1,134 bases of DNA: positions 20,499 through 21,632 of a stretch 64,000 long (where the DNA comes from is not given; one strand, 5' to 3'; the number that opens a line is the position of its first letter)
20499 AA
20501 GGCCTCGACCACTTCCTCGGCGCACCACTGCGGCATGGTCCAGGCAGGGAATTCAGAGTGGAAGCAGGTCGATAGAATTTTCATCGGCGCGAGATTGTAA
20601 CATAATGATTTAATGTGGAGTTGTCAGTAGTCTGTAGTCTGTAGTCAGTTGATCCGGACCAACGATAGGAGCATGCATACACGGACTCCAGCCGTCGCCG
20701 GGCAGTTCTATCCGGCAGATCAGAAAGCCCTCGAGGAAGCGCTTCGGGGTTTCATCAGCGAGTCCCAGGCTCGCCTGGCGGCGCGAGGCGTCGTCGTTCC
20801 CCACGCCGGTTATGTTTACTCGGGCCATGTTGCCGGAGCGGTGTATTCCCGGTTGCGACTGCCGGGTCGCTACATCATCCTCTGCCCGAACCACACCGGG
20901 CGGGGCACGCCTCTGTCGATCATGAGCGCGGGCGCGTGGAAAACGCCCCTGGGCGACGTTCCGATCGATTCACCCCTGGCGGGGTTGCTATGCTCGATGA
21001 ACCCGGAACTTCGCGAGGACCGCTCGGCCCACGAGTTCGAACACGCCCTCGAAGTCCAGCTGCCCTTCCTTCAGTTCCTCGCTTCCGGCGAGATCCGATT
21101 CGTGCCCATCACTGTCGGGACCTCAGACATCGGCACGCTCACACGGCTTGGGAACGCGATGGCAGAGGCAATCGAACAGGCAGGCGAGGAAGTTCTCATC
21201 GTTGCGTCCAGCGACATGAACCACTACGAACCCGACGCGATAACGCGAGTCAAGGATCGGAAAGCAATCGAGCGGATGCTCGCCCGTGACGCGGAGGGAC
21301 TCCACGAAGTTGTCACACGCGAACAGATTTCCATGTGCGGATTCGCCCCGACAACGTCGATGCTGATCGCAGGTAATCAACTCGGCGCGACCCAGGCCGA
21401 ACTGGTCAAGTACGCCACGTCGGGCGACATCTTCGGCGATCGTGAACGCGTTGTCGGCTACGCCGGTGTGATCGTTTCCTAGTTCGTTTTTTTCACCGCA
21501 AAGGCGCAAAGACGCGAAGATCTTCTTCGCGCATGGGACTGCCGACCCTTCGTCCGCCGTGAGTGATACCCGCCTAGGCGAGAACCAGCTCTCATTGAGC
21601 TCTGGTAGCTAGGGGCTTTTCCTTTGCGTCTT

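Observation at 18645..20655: Family of period-7 GTAGTCA repeat arrays ending in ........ at gene boundaries (7 loci)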

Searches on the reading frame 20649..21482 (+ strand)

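Call 12: search_protein_families(library=pfam, proteins=[window:20649-21482:+])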
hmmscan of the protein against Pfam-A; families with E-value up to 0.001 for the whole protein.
window:20649-21482:+ (277 aa): 1 family
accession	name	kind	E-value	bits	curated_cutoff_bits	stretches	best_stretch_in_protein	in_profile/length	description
PF01875.22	Memo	-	1.4e-72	244.5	27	1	14-274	2-268/269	Memo-like protein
